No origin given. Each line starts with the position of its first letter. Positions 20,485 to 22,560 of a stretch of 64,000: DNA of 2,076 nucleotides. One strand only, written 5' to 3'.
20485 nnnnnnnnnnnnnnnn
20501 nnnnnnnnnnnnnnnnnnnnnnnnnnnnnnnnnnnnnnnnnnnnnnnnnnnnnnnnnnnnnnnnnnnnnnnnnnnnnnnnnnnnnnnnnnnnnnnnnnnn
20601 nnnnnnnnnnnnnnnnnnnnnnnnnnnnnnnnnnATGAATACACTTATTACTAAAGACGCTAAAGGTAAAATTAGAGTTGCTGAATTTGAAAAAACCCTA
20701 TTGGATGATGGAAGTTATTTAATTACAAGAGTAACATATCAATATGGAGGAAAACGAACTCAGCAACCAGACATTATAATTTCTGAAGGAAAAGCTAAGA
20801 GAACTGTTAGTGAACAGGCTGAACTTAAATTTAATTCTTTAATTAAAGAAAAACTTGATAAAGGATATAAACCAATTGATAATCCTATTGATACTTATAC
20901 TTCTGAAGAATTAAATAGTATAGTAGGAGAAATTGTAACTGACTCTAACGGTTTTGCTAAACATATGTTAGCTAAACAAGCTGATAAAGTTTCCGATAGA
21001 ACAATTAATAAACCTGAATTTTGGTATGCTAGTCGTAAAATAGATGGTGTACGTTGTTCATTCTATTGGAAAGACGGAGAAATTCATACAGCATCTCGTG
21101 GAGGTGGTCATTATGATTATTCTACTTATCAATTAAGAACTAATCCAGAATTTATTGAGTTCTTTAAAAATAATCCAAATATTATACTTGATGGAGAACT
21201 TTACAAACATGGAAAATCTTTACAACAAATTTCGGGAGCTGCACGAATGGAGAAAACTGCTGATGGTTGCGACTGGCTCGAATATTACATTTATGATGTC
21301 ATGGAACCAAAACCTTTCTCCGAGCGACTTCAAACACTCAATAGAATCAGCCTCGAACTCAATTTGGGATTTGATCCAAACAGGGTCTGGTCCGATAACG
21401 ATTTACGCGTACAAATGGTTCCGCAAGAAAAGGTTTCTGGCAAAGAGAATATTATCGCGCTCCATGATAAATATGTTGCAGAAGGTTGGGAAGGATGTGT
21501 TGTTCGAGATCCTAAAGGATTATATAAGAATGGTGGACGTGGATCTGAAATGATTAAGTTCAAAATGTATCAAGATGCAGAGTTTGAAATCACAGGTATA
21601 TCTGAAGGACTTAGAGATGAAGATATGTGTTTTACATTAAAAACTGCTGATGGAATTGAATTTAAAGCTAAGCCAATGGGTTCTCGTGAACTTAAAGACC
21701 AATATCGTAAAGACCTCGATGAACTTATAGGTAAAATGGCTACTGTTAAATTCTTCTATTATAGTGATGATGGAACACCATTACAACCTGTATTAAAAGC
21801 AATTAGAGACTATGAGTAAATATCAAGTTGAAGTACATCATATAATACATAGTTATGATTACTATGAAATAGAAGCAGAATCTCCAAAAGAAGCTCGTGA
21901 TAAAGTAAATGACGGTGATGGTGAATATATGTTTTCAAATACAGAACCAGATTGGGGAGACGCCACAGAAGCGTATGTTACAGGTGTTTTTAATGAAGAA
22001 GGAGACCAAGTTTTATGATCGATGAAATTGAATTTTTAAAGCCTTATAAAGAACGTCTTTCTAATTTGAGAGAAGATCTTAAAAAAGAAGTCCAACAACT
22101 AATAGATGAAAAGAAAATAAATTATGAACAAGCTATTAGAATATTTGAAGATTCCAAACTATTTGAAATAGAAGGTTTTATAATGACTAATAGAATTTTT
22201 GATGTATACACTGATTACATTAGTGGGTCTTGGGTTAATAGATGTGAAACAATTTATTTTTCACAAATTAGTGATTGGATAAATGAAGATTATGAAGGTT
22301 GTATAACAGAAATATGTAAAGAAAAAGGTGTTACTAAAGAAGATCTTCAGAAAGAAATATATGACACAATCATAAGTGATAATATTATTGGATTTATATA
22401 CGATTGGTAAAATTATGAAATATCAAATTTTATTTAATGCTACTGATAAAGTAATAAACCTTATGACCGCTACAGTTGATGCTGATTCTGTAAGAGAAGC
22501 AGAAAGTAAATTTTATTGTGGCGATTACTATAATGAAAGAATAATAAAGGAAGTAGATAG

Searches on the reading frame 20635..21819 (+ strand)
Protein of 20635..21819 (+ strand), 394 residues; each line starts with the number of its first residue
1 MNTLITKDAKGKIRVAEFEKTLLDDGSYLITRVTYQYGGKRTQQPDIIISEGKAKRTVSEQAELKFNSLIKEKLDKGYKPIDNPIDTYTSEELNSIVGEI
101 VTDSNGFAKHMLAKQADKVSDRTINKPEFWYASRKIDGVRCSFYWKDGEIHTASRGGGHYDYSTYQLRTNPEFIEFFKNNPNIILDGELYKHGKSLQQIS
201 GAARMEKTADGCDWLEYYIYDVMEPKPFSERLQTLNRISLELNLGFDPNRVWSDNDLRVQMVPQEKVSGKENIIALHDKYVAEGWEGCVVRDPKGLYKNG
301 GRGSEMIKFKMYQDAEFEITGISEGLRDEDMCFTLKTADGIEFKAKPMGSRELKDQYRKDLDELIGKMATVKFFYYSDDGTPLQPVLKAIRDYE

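Call 12: search_protein_families(library=pfam, proteins=[window:20635-21819:+], max_evalue=0.001)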
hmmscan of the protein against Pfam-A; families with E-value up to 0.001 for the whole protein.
window:20635-21819:+ (394 aa): 3 families
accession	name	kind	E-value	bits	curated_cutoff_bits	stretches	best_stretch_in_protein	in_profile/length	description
PF01068.26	DNA_ligase_A_M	-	1.3e-19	71.1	26.2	1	111-310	2-204/204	ATP dependent DNA ligase domain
PF09414.15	RNA_ligase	-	1.8e-08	35.1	27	1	130-309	3-170/171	RNA ligase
PF01653.23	DNA_ligase_aden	-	9.7e-05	22.4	27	1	104-201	17-120/253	NAD-dependent DNA ligase adenylation domain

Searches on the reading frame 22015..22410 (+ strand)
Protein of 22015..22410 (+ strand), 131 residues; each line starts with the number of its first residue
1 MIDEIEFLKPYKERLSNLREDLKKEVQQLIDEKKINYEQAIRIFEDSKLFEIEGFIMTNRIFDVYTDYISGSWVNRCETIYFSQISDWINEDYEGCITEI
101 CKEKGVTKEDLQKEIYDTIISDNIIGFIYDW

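Call 46: search_protein_families(library=pfam, proteins=[window:22015-22410:+], max_evalue=0.01)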
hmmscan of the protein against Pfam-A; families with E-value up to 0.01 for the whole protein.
window:22015-22410:+ (131 aa): 3 families
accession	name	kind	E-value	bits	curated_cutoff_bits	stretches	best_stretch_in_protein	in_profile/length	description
PF22885.1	DUF7020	-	0.0001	23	25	1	15-131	3-131/131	Domain of unknown function (DUF7020)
PF18665.6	TetR_C_37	-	0.00099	20.2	27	0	6-40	39-73/117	Tetracyclin repressor-like, C-terminal domain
PF21128.4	MCM4_WHD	-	0.0061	17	24.4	0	18-53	6-45/75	MCM4, winged helix domain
